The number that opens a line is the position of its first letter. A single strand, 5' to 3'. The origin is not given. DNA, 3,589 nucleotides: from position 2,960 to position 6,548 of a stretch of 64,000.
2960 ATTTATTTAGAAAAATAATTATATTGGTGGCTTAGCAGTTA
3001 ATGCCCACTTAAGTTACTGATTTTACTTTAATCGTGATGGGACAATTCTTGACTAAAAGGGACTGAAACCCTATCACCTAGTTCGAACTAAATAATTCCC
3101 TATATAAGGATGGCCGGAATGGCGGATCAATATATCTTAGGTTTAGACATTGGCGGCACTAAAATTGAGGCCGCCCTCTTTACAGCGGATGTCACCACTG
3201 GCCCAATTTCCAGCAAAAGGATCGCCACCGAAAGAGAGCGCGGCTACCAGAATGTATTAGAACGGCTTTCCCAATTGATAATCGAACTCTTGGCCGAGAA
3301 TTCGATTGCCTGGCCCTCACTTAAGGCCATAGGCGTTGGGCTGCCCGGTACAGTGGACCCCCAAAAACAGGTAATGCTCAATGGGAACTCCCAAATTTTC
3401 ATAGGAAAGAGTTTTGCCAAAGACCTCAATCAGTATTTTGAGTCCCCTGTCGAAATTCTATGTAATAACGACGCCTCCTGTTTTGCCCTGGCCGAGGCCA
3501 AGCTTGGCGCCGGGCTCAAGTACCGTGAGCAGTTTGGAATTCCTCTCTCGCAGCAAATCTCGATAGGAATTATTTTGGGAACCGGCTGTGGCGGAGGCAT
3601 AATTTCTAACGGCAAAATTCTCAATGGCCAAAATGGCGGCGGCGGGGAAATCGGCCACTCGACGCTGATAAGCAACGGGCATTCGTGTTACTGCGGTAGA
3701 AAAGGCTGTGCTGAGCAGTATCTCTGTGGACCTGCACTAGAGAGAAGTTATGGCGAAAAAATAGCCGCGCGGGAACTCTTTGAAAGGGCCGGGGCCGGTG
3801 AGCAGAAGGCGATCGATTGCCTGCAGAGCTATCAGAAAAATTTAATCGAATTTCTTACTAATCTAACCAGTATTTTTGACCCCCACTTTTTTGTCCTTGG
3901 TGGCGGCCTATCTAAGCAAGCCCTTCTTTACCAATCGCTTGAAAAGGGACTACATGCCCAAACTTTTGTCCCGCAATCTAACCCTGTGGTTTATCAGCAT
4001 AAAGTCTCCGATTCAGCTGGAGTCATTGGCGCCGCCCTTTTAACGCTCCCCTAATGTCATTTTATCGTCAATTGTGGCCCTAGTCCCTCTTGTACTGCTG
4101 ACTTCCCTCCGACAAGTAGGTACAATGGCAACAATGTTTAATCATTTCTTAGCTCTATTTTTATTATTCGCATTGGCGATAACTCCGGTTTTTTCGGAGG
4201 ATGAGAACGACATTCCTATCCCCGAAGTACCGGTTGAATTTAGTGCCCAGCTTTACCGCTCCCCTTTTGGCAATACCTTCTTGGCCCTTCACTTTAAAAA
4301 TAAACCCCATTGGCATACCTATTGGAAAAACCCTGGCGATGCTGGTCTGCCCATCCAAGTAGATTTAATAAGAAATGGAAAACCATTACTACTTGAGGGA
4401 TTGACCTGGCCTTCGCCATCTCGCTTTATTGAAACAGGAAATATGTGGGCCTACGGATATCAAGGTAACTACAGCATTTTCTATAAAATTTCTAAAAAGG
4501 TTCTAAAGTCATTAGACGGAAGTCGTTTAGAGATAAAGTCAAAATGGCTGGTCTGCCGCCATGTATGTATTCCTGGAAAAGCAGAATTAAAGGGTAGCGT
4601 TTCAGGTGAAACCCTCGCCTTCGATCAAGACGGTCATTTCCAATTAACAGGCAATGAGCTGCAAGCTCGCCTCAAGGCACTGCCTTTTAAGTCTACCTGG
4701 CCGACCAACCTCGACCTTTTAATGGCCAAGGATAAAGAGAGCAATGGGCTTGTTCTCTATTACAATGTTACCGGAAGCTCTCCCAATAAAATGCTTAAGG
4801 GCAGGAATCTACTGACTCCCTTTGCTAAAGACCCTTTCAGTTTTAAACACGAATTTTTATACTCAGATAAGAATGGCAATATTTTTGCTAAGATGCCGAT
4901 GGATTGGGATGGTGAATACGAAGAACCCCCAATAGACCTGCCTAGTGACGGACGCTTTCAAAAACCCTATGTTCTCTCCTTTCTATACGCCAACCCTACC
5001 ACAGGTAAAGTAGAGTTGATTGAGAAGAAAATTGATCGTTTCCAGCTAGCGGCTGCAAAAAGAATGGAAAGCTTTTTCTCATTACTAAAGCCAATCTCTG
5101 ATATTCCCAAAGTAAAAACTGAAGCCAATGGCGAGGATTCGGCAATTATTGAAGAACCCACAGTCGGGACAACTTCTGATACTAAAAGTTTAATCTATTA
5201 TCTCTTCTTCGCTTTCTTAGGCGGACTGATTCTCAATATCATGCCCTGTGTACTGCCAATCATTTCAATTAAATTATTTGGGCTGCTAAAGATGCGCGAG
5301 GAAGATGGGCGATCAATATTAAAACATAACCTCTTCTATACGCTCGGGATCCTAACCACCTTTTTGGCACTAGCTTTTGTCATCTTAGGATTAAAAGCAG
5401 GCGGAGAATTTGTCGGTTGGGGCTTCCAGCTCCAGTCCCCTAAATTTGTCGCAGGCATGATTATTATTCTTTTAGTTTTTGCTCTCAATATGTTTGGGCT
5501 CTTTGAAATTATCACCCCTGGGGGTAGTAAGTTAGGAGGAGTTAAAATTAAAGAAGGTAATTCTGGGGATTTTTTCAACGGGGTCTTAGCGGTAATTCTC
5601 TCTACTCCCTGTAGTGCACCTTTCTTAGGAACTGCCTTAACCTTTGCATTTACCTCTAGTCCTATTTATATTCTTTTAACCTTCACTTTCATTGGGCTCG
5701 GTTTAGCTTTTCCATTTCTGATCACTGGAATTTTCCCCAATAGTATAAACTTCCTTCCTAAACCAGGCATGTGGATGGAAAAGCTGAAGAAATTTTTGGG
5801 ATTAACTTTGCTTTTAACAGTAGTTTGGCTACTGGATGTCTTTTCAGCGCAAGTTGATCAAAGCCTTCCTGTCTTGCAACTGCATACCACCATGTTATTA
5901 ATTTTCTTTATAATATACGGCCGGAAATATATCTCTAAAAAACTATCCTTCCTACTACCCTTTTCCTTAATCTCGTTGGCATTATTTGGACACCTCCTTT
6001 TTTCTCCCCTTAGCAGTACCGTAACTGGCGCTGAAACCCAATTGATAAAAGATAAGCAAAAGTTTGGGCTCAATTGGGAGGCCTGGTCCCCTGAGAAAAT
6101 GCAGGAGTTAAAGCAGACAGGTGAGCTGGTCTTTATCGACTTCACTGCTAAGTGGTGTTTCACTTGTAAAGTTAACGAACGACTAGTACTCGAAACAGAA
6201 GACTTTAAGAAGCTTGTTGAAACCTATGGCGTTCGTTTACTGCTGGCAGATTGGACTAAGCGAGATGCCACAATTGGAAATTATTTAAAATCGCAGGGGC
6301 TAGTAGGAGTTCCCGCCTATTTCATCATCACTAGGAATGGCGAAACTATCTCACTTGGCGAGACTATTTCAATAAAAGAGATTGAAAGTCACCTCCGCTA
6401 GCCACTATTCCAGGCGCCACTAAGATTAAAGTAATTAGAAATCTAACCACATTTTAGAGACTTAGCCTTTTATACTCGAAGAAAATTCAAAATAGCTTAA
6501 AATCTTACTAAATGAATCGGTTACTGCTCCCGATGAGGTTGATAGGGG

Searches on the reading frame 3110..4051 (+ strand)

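Call 110: search_protein_families(library=pfam, max_evalue=0.001, proteins=[window:3110-4051:+])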
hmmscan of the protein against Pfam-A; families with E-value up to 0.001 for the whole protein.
window:3110-4051:+ (314 aa): 2 families
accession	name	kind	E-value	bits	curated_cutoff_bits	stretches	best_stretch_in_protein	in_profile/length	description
PF00480.26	ROK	-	1.4e-60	205.7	22.9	1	10-312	2-291/294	ROK family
PF01869.26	BcrAD_BadFG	-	2.9e-07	30.7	31.5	0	221-311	182-270/271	BadF/BadG/BcrA/BcrD ATPase family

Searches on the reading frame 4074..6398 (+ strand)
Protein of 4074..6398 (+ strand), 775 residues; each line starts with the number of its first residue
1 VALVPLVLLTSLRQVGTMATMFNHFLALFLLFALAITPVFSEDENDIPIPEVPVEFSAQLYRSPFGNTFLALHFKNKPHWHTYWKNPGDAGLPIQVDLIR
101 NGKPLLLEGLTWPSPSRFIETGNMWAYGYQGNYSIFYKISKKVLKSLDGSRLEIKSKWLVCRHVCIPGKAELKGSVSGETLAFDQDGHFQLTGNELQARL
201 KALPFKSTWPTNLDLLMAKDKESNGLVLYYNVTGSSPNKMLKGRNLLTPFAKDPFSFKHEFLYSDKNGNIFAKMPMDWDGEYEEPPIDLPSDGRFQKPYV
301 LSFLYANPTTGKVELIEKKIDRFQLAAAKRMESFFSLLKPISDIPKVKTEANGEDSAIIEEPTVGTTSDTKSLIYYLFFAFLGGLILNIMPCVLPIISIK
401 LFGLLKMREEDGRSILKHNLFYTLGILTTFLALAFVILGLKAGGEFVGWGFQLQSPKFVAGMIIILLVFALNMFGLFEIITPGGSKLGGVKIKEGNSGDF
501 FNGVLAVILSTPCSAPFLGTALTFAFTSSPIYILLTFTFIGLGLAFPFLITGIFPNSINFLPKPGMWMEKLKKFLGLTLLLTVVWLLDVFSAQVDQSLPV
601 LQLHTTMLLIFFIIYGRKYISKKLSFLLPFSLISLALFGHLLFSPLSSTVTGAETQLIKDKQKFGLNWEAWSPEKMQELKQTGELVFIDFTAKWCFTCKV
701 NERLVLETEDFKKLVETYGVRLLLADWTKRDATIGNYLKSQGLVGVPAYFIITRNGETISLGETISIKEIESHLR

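Call 110: search_protein_families(library=pfam, max_evalue=0.001, proteins=[window:4074-6398:+])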
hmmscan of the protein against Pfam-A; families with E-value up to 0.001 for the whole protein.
window:4074-6398:+ (775 aa): 3 families
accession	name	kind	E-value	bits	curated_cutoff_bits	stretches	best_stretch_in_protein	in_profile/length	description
PF02683.22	DsbD_TM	-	3.1e-21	76.1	27.1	1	377-588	5-216/219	Cytochrome C biogenesis protein transmembrane domain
PF13899.12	Thioredoxin_7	-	6.9e-17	61.8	27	1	667-752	1-81/83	Thioredoxin-like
PF11412.14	DsbD_N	-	2.6e-11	44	25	1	66-172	18-114/119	Thiol:disulfide interchange protein DsbD, N-terminal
